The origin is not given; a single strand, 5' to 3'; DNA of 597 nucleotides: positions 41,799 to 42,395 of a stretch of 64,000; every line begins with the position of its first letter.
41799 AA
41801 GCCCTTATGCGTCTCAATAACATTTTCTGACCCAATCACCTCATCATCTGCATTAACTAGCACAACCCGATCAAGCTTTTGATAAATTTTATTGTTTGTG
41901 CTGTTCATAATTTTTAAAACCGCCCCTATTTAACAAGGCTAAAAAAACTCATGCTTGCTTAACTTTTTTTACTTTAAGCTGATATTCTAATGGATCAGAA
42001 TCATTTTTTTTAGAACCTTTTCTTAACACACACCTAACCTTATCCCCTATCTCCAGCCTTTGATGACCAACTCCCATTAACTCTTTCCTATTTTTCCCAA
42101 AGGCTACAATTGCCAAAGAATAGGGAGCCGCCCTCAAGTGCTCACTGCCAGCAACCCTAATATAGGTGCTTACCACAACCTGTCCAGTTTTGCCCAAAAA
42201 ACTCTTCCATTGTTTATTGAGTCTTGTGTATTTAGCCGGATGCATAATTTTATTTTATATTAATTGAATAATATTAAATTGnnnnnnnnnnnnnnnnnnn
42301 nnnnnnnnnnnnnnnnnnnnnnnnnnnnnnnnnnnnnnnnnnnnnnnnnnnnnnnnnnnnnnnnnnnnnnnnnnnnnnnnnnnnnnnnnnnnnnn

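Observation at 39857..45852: Compact operon for an archaeal-flavoured mevalonate pathway (HMGR-HMGS-thiolase-DUF35-IDI1-IPK) fused to uppS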

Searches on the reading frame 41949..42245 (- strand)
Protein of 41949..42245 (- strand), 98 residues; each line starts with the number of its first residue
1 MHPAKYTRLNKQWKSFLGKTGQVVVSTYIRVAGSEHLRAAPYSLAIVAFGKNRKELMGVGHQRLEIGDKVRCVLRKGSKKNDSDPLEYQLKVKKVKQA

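Call 3: search_protein_families(library=pfam, proteins=[window:41949-42245:-])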
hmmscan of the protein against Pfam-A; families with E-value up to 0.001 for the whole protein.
window:41949-42245:- (98 aa): 0 families

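Call 4: search_protein_families(library=ncbifam, proteins=[window:41949-42245:-])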
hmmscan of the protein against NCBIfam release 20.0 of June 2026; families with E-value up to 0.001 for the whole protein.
window:41949-42245:- (98 aa): 0 families

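Call 6: search_protein_families(library=pfam, proteins=[window:41949-42245:-], max_evalue=10)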
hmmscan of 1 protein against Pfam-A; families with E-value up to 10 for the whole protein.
window:41949-42245:- (98 aa): 1 family
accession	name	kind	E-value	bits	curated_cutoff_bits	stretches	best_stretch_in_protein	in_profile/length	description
PF01796.24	OB_ChsH2_C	-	0.01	16.2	27.1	1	17-74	4-64/65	ChsH2, C-terminal OB-fold domain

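Call 16: find_homologous_proteins(query=window:41949-42245:-, max_evalue=0.001)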
Query window:41949-42245:- (98 aa): 3 proteins with E <= 0.001 among 5 candidates.
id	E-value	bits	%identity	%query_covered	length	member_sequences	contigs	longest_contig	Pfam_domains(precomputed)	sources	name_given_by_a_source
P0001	6.7e-58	210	100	100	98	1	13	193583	-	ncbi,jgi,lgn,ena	jgi:uncharacterized OB-fold protein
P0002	4.7e-48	179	83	100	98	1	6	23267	-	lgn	-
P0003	1.1e-18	85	47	95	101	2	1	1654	-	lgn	-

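Call 24: find_encoding_contigs(protein=P0001, flank=10000, max_places=10)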
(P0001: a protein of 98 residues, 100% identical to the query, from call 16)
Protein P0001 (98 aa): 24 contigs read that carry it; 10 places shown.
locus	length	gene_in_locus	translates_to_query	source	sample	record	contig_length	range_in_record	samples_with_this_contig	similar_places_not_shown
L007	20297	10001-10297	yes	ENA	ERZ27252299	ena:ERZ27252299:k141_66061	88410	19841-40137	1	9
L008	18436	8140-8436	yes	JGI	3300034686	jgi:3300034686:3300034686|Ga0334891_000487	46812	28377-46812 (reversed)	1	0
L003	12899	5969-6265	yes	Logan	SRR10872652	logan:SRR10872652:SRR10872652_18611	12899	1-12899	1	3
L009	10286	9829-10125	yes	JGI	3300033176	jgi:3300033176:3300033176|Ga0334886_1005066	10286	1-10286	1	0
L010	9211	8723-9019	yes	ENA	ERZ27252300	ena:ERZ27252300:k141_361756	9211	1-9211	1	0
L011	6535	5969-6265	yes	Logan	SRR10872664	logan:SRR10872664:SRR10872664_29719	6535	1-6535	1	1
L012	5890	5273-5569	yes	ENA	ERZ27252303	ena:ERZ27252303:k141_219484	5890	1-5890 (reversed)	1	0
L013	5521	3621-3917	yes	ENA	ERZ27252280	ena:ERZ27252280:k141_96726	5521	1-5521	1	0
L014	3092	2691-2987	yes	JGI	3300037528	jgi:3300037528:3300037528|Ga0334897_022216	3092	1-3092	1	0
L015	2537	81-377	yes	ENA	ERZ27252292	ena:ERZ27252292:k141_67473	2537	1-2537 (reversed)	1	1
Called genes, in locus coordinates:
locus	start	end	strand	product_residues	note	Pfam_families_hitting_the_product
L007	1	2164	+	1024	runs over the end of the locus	PF13196:DUF4012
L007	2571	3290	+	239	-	PF01386:Ribosomal_L25p, PF14693:Ribosomal_TL5_C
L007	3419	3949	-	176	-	-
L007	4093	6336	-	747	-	PF00133:tRNA-synt_1, PF09334:tRNA-synt_1g, PF13603:tRNA-synt_1_2 (faint), PF09334:tRNA-synt_1g, PF08264:Anticodon_1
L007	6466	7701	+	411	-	PF00368:HMG-CoA_red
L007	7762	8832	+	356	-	PF08541:ACP_syn_III_C, PF08540:HMG_CoA_synt_C (weak)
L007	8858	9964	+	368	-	PF00108:Thiolase_N, PF00109:ketoacyl-synt, PF08545:ACP_syn_III (faint), PF02803:Thiolase_C, PF22691:Thiolase_C_1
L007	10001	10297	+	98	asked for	-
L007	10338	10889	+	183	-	PF00293:NUDIX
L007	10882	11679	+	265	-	PF00696:AA_kinase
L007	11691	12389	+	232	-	PF01255:Prenyltransf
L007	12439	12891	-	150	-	PF18895:T4SS_pilin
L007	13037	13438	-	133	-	PF18895:T4SS_pilin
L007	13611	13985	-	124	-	PF18895:T4SS_pilin (weak)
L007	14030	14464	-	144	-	PF18895:T4SS_pilin (weak)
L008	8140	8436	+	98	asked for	-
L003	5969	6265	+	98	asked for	-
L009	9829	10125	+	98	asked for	-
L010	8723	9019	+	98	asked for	-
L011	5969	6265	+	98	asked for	-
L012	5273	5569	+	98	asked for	-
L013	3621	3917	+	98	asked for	-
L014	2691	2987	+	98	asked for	-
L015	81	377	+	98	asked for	-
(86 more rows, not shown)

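Call 51: search_solved_structures(query=A2, max_evalue=1, show_alignments=2)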
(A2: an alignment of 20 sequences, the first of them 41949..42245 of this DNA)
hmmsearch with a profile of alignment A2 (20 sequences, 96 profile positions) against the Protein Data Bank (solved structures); distinct sequences matched with E-value up to 1: 10.
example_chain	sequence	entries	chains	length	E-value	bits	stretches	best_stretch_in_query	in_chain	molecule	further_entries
6esq_E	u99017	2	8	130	9.2e-17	64.1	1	9-96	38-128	Pfam DUF35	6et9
9myr_B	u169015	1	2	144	0.0011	22.2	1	14-75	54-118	Acyl dehydratase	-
5m3k_B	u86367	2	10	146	0.0014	21.8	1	32-83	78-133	2,4-diacetylphloroglucinol biosynthesis protein PhlB | 2,4-diacetylphloroglucinol biosynthesis protein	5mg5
7pxp_A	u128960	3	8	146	0.0031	20.8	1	18-92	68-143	Benzoylsuccinyl-CoA thiolase subunit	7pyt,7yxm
6ok1_B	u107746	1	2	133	0.025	17.9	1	38-72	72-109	ChsH2(DUF35)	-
9skh_E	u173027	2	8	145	0.026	17.8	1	20-83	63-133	2,4-diacetylphloroglucinol biosynthesis protein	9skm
4egu_A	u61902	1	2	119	0.27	14.6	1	35-82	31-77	histidine triad (HIT) protein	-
9vbo_H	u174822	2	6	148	0.3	14.4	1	18-94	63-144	2,4-diacetylphloroglucinol biosynthesis protein PhlB family protein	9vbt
7mwr_B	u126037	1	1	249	0.41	14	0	55-94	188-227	LHD101B4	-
9om3_B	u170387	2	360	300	0.55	13.6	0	56-94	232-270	C3-A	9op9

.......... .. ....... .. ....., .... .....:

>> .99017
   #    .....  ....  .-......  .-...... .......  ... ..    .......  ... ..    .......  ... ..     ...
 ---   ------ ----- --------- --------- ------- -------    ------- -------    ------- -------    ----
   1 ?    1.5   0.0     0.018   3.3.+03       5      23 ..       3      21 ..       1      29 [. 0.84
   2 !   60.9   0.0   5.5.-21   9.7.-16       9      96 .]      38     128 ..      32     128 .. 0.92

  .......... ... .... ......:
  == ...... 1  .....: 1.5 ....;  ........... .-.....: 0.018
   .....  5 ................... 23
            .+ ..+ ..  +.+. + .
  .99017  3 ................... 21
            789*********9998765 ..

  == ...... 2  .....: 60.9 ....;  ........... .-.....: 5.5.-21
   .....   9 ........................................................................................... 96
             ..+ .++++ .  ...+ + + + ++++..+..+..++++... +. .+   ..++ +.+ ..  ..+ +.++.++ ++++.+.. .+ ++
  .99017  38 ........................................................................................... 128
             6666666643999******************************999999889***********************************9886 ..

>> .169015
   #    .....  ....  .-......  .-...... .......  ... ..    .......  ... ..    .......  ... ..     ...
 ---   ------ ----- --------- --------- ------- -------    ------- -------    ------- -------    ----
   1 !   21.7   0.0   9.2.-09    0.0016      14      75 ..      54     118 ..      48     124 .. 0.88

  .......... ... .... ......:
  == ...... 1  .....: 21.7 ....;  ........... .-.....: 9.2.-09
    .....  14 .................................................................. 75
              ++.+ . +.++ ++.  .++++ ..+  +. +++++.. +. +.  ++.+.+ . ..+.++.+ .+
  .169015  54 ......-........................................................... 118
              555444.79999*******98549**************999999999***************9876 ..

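Call 52: search_protein_families(library=pfam, alignment_id=A2, max_evalue=0.01)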
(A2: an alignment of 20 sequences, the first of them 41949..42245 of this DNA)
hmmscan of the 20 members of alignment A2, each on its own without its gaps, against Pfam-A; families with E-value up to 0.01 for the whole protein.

A. member 1, window:41949-42245:- (98 aa): 0 families

B. families by the number of members that match (of 20 scanned): 1 family
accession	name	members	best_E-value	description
PF01796.24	OB_ChsH2_C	15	2.9e-16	ChsH2, C-terminal OB-fold domain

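Call 80: predict_structure(alignment_id=A3)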
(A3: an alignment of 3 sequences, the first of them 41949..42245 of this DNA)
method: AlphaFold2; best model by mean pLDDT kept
length: 98 residues; sequences in the alignment: 3
mean_pLDDT: 73.8   pTM: 0.63
mean pLDDT of the five models: 73.8, 69.3, 69.2, 68.0, 66.9
residues with pLDDT >= 90: 11; 70-90: 50; 50-70: 28; < 50: 9
segments of 3 or more residues with pLDDT < 50: 32-39
pLDDT, mean of each block of 10 residues (from residue 1): 56 80 80 49 79 83 86 77 71 77
secondary structure, 60 per line:
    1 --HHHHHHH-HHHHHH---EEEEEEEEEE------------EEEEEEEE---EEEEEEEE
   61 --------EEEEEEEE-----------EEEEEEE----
elements in order: H3-9 H11-16 E20-29 E42-49 E53-60 E69-76 E88-94

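Call 83: fold_search(model_id=the predicted structure, library=pdb)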
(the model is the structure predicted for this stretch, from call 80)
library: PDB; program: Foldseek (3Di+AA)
matches with E <= 10: 502; with E <= 0.001: 3
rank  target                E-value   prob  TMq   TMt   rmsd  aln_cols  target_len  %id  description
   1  6esq_F                5.3e-04  1.00  0.63  0.49   3.2        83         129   19  Structure of the acetoacetyl-CoA thiolase/HMG-CoA synthase complex from Methanothermococcus thermolithotrophicus soake (released 2018-03-14)
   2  6esq_E                5.3e-04  1.00  0.60  0.48   3.3        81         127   20  Structure of the acetoacetyl-CoA thiolase/HMG-CoA synthase complex from Methanothermococcus thermolithotrophicus soake (released 2018-03-14)
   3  6esq_G                5.6e-04  1.00  0.60  0.48   3.3        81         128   20  Structure of the acetoacetyl-CoA thiolase/HMG-CoA synthase complex from Methanothermococcus thermolithotrophicus soake (released 2018-03-14)
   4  9vbt_L                3.6e-03  1.00  0.58  0.43   3.7        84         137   17  Cryo-EM structure of the multi-component acyltransferase complex MucABC from Streptococcus macacae at a stoichiometric (released 2026-02-11)
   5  9vbt_K                4.5e-03  1.00  0.53  0.39   4.8        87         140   18  Cryo-EM structure of the multi-component acyltransferase complex MucABC from Streptococcus macacae at a stoichiometric (released 2026-02-11)
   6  9vbt_G                5.3e-03  1.00  0.55  0.40   4.0        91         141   16  Cryo-EM structure of the multi-component acyltransferase complex MucABC from Streptococcus macacae at a stoichiometric (released 2026-02-11)
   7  9vbo_G                5.9e-03  1.00  0.52  0.37   4.4        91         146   18  Cryo-EM structure of the multi-component acyltransferase complex MucABC from Streptococcus macacae at a stoichiometric (released 2026-02-11)
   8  7pyt_A                8.7e-03  1.00  0.59  0.45   3.4        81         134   23  Benzoylsuccinyl-CoA thiolase with coenzyme A (released 2022-04-06)
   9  7pxp_A                8.7e-03  1.00  0.59  0.46   3.5        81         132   21  Benzoylsuccinyl-CoA thiolase (released 2022-04-06)
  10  7pxp_E                1.1e-02  1.00  0.59  0.45   3.6        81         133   21  Benzoylsuccinyl-CoA thiolase (released 2022-04-06)
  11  7pxp_B                1.3e-02  1.00  0.59  0.46   3.5        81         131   21  Benzoylsuccinyl-CoA thiolase (released 2022-04-06)
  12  6ok1_B                1.3e-02  1.00  0.56  0.43   4.0        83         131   18  Ltp2-ChsH2(DUF35) aldolase (released 2019-06-26)
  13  6ok1_D                1.3e-02  1.00  0.55  0.44   4.0        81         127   17  Ltp2-ChsH2(DUF35) aldolase (released 2019-06-26)
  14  5yuo_B                3.4e-02  0.90  0.33  0.32   7.2        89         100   15  Crystal structure of SSB protein from Pseudomonas aeruginosa PAO1 (released 2018-10-31)
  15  3tqy_D                4.5e-02  0.54  0.27  0.27   7.6        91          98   15  Structure of a single-stranded DNA-binding protein (ssb), from Coxiella burnetii (released 2011-09-21)
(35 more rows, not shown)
